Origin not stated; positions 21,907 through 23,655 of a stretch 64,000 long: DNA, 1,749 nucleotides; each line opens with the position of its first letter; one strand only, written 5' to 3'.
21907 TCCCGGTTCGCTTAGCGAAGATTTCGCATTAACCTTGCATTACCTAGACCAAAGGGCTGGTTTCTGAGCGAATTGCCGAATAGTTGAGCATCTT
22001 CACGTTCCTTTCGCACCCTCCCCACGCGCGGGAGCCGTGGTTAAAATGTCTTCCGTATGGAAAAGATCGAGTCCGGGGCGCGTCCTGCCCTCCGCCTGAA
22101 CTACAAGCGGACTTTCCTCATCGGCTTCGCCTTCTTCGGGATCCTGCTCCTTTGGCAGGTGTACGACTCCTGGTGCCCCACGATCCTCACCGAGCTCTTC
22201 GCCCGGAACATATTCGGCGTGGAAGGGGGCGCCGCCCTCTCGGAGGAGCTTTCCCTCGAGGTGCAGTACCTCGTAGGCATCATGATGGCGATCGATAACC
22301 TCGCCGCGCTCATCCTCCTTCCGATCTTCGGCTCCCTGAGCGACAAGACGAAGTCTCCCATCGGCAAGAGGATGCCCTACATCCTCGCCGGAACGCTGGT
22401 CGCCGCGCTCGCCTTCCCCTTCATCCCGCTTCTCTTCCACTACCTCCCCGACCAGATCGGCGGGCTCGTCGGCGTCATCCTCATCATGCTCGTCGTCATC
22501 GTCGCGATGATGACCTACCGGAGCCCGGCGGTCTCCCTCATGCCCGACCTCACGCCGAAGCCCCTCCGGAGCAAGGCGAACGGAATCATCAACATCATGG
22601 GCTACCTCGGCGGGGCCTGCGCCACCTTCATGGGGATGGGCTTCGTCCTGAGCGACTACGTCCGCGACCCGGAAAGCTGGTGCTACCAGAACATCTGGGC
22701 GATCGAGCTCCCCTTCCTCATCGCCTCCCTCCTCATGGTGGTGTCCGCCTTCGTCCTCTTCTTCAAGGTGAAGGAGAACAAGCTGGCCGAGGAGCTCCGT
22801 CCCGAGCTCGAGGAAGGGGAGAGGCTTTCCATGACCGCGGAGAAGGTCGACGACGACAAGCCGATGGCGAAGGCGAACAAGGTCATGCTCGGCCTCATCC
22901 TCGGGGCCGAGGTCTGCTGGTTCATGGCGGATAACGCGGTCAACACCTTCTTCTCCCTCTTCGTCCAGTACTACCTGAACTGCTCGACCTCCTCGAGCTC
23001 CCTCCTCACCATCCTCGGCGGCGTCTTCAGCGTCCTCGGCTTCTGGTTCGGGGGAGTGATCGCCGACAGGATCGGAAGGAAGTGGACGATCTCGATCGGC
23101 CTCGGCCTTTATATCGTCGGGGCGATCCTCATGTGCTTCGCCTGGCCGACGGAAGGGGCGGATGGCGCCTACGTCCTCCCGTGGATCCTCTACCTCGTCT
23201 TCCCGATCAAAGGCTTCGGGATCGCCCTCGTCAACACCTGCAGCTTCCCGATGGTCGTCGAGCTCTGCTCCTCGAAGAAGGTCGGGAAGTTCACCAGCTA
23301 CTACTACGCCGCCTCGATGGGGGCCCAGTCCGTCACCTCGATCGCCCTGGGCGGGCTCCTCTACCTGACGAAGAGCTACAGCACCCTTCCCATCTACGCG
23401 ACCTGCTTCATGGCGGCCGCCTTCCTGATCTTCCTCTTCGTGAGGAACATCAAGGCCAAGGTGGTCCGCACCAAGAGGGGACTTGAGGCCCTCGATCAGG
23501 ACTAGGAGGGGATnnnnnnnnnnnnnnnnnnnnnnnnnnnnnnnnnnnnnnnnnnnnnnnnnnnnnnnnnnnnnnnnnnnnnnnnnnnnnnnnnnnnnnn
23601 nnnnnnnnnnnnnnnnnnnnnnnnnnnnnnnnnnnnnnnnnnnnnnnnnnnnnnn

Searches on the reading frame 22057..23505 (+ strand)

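Call 57: search_protein_families(library=ncbifam, proteins=[window:22057-23505:+], max_evalue=0.00001)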
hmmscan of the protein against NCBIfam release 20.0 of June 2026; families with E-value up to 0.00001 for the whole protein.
window:22057-23505:+ (482 aa): 5 families
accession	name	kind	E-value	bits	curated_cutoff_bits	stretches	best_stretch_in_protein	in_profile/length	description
TIGR00792.1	gph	subfamily_domain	1.1e-17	63.8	231.35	1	72-362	36-307/437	glycoside-pentoside-hexuronide (GPH):cation symporter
NF007749.0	PRK10429.1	equivalog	8.5e-09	34.7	456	1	72-360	43-314/473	melibiose:sodium transporter MelB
TIGR00893.1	2A0114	subfamily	3.3e-08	32.9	395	1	219-461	150-397/399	D-galactonate transporter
TIGR00900.1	2A0121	subfamily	9e-07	28.6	319.6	1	271-434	205-359/364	H+ Antiporter protein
TIGR00897.2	2A0118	subfamily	3.8e-06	26.1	375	0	286-468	16-194/401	RbtT/DalT/CsbX family MFS transporter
